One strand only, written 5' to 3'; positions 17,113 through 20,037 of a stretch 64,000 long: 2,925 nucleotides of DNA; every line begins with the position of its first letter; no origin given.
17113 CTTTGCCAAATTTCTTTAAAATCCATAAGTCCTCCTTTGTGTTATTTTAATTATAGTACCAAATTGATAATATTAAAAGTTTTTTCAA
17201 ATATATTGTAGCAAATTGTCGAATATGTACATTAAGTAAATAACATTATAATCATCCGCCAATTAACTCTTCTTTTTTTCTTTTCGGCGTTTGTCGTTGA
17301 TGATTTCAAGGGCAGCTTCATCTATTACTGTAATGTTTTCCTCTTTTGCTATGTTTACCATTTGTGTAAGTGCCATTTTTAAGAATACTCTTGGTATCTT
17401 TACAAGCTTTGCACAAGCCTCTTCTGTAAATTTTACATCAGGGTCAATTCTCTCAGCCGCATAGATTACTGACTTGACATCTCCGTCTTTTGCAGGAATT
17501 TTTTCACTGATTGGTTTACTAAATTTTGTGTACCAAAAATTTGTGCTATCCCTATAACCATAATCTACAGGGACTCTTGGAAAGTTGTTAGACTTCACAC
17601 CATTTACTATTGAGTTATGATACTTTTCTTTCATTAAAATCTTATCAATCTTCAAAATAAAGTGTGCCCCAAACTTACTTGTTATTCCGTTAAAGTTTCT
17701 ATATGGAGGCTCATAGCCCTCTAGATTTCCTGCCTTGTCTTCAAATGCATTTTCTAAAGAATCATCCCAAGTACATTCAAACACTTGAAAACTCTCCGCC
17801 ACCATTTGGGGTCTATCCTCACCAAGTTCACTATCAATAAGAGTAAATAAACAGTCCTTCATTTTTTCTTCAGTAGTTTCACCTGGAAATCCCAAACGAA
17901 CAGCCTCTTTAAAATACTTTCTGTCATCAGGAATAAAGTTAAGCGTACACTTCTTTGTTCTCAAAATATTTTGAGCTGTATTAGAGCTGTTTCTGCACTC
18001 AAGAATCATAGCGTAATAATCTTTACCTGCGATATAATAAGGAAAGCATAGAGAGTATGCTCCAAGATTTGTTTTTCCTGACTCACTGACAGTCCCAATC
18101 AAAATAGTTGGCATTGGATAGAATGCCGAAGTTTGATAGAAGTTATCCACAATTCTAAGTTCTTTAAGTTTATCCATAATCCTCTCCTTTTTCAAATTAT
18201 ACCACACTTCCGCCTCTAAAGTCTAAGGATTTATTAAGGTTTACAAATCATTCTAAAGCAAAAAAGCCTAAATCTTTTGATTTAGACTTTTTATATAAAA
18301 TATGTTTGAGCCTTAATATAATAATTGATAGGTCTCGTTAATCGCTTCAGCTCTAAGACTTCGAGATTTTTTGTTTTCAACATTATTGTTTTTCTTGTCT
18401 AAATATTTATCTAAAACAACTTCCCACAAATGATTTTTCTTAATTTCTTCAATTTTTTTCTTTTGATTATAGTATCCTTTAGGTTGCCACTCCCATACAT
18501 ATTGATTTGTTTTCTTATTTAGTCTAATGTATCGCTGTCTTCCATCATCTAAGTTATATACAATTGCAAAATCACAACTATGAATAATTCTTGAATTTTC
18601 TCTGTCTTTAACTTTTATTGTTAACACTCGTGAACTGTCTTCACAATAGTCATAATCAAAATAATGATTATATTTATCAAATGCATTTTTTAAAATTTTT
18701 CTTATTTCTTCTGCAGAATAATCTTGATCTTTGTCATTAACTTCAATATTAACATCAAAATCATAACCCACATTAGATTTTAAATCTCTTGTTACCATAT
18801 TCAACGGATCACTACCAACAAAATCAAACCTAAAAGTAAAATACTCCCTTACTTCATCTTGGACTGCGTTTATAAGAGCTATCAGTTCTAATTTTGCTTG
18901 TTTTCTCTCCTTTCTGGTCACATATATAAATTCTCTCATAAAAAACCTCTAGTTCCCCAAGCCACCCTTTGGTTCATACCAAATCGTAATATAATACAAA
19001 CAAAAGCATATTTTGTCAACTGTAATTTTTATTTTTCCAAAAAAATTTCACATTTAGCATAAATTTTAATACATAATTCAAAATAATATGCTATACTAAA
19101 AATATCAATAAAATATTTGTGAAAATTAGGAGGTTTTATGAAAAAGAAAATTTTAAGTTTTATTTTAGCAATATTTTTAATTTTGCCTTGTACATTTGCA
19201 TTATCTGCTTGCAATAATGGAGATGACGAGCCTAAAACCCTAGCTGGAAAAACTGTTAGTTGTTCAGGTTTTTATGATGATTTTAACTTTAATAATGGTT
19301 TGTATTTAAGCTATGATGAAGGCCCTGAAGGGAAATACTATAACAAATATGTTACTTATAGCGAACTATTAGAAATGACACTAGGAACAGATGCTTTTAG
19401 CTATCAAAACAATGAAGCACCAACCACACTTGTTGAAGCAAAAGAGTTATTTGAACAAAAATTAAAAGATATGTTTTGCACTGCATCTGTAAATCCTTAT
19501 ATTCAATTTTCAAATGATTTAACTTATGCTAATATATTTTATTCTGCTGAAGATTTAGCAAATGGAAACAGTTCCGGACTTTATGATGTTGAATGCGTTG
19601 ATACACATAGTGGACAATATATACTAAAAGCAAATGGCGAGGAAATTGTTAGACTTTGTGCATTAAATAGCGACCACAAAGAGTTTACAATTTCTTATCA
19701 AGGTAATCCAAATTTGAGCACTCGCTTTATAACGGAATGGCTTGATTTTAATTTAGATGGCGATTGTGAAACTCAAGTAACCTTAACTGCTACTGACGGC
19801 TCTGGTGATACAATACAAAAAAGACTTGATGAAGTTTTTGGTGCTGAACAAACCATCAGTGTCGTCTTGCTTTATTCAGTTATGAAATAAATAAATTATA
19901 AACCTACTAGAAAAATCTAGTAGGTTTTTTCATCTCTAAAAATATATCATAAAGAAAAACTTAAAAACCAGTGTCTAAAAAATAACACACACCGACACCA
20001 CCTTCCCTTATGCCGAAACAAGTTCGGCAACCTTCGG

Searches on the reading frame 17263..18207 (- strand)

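Call 4: search_protein_families(library=pfam, proteins=[window:17263-18207:-], max_evalue=1)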
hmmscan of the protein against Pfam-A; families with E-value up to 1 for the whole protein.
window:17263-18207:- (314 aa): 2 families
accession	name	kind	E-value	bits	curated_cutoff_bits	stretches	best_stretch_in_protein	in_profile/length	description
PF04289.18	DUF447_N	-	0.00016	22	24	1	74-103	34-63/114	Protein of unknown function (DUF447) N-terminal domain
PF01613.24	Flavin_Reduct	-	0.0091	16.6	27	1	69-151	39-116/153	Flavin reductase like domain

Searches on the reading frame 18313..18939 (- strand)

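Call 4: search_protein_families(library=pfam, proteins=[window:18313-18939:-], max_evalue=1)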
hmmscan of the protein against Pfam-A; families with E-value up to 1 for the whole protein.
window:18313-18939:- (208 aa): 4 families
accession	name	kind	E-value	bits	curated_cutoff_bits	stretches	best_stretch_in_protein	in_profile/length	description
PF03646.20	FlaG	-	0.014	16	23.8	1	65-120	20-77/101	FlaG protein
PF06030.18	WxLIP_PGBD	-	0.049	14.1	27.3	1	82-146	7-71/121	WxL Interacting Protein, peptidoglycan binding domain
PF20119.4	DUF6509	-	0.2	12.5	23.9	1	59-123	23-89/95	Family of unknown function (DUF6509)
PF10175.14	MPP6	-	0.41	11.4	29.4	1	100-190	37-126/133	M-phase phosphoprotein 6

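Call 5: search_protein_families(library=padloc, proteins=[window:18313-18939:-], max_evalue=1)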
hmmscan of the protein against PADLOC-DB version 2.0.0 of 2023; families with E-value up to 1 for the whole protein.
window:18313-18939:- (208 aa): 1 family
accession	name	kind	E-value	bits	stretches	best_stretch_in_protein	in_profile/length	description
PDLC00809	Cyclase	-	0.24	9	1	21-162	27-164/295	oligonucleotide-cyclase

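Call 6: search_protein_families(library=ncbifam, proteins=[window:18313-18939:-], max_evalue=1)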
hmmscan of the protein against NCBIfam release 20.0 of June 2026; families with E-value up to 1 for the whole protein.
window:18313-18939:- (208 aa): 1 family
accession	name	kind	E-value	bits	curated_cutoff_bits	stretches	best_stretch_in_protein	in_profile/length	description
TIGR03421.1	FeS_CyaY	equivalog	0.019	14.9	53.25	1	75-115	8-47/104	iron donor protein CyaY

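Call 7: search_protein_families(library=phrogs, proteins=[window:18313-18939:-], max_evalue=1)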
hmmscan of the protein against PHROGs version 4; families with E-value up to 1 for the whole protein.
window:18313-18939:- (208 aa): 0 families

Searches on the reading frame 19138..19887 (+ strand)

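Call 4: search_protein_families(library=pfam, proteins=[window:19138-19887:+], max_evalue=1)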
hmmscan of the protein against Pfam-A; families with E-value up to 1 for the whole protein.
window:19138-19887:+ (250 aa): 1 family
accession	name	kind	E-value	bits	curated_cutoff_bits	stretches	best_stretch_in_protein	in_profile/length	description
PF19116.6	DUF5801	-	0.072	13.8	27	1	103-231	19-135/137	Domain of unknown function (DUF5801)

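Call 5: search_protein_families(library=padloc, proteins=[window:19138-19887:+], max_evalue=1)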
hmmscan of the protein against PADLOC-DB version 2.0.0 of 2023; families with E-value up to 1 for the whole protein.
window:19138-19887:+ (250 aa): 0 families

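Call 6: search_protein_families(library=ncbifam, proteins=[window:19138-19887:+], max_evalue=1)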
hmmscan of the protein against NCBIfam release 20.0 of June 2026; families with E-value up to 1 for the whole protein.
window:19138-19887:+ (250 aa): 0 families

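Call 7: search_protein_families(library=phrogs, proteins=[window:19138-19887:+], max_evalue=1)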
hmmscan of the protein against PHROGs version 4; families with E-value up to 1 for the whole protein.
window:19138-19887:+ (250 aa): 1 family
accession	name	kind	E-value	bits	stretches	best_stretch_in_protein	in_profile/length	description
phrog_806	-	unknown function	0.11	13.5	1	1-34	1-34/187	-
